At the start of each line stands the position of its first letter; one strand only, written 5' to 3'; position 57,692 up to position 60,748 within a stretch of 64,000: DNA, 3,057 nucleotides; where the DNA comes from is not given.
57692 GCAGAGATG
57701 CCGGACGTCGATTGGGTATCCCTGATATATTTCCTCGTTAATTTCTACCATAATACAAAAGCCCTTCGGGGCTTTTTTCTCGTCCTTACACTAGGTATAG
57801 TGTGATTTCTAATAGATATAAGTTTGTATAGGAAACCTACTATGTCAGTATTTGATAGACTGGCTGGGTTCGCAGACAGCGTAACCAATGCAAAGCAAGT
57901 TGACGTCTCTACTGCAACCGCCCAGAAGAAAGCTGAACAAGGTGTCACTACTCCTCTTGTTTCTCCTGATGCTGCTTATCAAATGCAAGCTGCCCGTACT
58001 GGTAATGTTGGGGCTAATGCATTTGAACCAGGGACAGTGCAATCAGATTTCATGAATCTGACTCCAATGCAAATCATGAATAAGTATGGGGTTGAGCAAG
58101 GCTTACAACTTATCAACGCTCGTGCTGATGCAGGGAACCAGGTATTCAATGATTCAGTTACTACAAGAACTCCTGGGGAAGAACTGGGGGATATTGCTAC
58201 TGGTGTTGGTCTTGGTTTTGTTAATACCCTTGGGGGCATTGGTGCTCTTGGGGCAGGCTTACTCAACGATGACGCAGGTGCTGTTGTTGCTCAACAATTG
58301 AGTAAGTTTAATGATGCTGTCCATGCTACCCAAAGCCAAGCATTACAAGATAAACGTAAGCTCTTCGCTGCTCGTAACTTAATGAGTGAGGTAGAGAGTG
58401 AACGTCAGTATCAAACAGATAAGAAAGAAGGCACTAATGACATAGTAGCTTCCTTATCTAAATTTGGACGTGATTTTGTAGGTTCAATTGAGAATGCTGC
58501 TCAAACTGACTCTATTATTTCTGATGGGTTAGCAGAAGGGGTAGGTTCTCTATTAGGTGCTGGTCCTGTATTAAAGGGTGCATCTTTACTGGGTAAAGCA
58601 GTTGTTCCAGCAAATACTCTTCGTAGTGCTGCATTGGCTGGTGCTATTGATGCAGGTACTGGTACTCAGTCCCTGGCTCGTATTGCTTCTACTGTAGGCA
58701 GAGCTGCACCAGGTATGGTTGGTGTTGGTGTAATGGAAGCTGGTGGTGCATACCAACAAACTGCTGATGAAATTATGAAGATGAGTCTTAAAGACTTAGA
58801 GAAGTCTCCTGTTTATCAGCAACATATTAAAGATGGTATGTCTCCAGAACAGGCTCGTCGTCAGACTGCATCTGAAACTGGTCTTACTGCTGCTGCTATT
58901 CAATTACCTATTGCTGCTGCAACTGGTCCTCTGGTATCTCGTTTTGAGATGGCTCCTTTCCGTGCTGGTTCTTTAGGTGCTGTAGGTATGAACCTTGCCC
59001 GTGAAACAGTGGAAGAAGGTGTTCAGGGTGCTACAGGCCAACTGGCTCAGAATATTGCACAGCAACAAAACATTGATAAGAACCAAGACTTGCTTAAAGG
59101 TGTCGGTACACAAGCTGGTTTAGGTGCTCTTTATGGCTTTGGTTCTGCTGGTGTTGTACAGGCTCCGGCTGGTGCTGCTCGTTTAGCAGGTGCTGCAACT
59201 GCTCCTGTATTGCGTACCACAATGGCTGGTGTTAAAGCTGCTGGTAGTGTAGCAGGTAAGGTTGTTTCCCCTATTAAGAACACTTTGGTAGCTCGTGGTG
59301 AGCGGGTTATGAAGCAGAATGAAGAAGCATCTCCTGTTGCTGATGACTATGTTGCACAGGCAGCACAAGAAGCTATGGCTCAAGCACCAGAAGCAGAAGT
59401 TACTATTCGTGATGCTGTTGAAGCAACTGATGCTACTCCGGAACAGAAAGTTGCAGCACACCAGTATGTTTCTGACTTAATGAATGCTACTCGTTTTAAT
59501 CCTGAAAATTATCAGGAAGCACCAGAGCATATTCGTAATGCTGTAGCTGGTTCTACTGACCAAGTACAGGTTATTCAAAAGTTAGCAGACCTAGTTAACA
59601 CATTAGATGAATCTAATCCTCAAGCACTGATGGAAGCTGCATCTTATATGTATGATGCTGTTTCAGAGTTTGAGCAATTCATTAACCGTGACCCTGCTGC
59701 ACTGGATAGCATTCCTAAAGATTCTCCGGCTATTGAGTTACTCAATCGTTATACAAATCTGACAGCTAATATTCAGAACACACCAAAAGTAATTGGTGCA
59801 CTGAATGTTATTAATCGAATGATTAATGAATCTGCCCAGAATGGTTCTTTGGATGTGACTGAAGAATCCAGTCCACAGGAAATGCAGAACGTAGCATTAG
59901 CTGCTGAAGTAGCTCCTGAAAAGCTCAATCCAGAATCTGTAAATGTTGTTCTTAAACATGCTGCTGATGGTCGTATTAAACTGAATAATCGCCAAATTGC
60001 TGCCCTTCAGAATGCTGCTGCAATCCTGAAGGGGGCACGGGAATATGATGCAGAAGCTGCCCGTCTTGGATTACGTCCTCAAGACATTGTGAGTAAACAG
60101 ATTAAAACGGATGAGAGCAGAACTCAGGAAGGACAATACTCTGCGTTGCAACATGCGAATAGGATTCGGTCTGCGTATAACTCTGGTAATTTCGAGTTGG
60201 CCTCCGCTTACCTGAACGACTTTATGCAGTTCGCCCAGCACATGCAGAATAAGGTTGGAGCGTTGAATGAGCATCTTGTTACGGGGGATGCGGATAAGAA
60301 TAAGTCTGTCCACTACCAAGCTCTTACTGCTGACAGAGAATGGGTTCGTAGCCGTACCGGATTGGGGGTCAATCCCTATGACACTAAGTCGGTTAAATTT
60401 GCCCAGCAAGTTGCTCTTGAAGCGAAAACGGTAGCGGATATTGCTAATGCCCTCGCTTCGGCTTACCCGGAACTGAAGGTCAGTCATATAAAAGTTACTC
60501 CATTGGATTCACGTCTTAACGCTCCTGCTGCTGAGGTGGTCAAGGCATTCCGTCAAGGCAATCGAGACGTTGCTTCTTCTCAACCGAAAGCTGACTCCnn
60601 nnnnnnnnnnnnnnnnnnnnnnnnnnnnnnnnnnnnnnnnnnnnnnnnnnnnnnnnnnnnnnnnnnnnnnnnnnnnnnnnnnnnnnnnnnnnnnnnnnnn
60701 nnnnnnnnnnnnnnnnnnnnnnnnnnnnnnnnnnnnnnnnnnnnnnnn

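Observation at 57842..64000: Giant virion RNA polymerase gene truncated by the window end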

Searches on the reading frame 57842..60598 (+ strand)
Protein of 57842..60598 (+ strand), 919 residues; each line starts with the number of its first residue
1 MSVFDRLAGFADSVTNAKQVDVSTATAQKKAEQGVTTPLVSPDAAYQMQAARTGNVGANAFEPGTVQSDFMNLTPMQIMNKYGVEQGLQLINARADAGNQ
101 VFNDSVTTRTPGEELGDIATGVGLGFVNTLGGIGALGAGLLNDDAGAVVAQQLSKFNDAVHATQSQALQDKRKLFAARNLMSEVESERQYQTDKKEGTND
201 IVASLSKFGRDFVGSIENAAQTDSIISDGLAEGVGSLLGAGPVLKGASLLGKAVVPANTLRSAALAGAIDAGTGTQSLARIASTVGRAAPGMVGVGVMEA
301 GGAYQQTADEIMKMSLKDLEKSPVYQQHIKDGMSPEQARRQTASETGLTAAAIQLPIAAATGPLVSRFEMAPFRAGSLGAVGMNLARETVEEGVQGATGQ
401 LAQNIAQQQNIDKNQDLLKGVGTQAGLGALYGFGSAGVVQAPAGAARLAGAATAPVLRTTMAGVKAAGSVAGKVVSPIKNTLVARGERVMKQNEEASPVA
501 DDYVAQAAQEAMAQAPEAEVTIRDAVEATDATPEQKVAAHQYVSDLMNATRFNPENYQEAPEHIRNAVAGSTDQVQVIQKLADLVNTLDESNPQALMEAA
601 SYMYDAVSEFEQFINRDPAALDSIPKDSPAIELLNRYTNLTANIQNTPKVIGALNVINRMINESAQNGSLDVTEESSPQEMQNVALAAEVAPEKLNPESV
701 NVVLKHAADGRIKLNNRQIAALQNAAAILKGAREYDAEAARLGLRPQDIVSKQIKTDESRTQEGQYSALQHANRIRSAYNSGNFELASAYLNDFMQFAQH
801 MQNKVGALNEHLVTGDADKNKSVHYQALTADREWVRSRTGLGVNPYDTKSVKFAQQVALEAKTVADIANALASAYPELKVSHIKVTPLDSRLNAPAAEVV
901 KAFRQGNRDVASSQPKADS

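Call 23: search_protein_families(library=phrogs, proteins=[window:57842-60598:+], max_evalue=0.001)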
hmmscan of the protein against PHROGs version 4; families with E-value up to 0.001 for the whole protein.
window:57842-60598:+ (919 aa): 1 family
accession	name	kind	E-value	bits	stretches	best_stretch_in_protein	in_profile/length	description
phrog_2206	-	DNA, RNA and nucleotide metabolism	1.4e-223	746.6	1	25-916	5-837/3406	virion RNA polymerase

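Call 38: search_dna_similar(query=window:57842-60598:+, collection=phages, mode=protein, rows=spread, max_rows=30)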
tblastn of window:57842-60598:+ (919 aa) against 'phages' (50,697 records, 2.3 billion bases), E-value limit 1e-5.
Records with a match: 216; places in all: 217; records where one place covers at least 80% of the query: 169.
Best place of each record, by identity: >=99% 15; 60-80% 27; <60% 174.
By first word of the organism name: Escherichia 67; Achromobacter 17; Klebsiella 16; Erwinia 16; Rhizobium 16; Pseudomonas 10; Stenotrophomonas 10; Salmonella 9; Dinoroseobacter 7; Ruegeria 7; and 14 more.
By host as written in the record: Escherichia coli 27; - 18; Achromobacter xylosoxidans I2BC 12; Klebsiella pneumoniae 11; Stenotrophomonas maltophilia 8; Ruegeria pomeroyi DSS-3 8; Dinoroseobacter shibae DFL12 7; Escherichia sp. 5; and 67 more.
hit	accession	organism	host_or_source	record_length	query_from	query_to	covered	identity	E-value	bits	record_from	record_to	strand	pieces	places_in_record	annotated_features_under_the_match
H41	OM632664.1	Escherichia phage BEU5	Escherichia coli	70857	1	919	100%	100.0%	0e+0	1563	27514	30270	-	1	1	record has no annotation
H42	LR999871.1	Escherichia phage vB_Eco_Jura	-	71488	1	919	100%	99.3%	0e+0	1555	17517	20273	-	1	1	virion RNA polymerase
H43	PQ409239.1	Klebsiella phage vB_KpnP_PW7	Klebsiella pneumoniae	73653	1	917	100%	65.8%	0e+0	1004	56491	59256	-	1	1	virion RNA polymerase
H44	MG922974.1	Klebsiella phage KP8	Klebsiella pneumoniae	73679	1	917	100%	65.2%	0e+0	1003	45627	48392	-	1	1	virion RNA polymerase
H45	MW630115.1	Escherichia phage vB_EcoP-ZQ2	Escherichia coli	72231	1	914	99%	60.3%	0e+0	906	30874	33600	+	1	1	virion RNA polymerase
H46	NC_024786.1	Escherichia phage vB_EcoP_PhAPEC5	river water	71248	1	914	99%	60.2%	0e+0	898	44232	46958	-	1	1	virion RNA polymerase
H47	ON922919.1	Escherichia phage vB_EcoM_PD205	Escherichia sp.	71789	1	914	99%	59.9%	0e+0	896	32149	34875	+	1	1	DNA polymerase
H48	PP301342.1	Escherichia phage UE-M3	Escherichia coli UPEC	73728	1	914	99%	59.7%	0e+0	900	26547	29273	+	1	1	RNA polymerase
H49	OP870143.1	Escherichia phage vB_Eco_F22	Escherichia coli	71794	1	914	99%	59.6%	0e+0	897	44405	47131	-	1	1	RNA polymerase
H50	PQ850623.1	Escherichia phage RudolfBernhard_Bas96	Escherichia coli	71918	1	914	99%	59.5%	0e+0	901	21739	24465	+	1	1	virion RNA polymerase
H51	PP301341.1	Escherichia phage UE-S5b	Escherichia coli UPEC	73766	1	914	99%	59.3%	0e+0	896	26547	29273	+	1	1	RNA polymerase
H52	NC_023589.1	Shigella phage pSb-1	Shigella boydii ATCC 35966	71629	1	902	98%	59.9%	0e+0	887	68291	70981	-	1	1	virion RNA polymerase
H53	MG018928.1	Pseudomonas phage inbricus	Pseudomonas syringae pv. avii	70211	2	912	99%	49.2%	0e+0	642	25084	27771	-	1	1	virion RNA polymerase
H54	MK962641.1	Achromobacter phage vB_AxyP_19-32_Axy24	Achromobacter xylosoxidans I2BC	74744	2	916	100%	47.6%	0e+0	632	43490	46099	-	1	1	putative virion-associated RNA polymerase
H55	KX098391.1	Erwinia phage vB_EamP_Gutmeister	Erwinia amylovora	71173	14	913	98%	40.9%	1e-124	422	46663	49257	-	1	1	putative virion RNA polymerase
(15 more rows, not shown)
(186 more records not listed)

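Call 49: search_solved_structures(query=window:57842-60598:+, max_evalue=10)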
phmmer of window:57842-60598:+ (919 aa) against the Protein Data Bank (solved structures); distinct sequences matched with E-value up to 10: 3.
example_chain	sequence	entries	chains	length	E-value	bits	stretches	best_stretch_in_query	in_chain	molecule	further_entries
9pnr_A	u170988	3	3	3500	0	1942.6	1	1-919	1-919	Virion DNA-directed RNA polymerase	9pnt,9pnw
11gp_A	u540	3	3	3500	0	1942.6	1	1-919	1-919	Virion DNA-directed RNA polymerase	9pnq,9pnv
11go_A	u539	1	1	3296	0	1940.6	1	2-919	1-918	Virion DNA-directed RNA polymerase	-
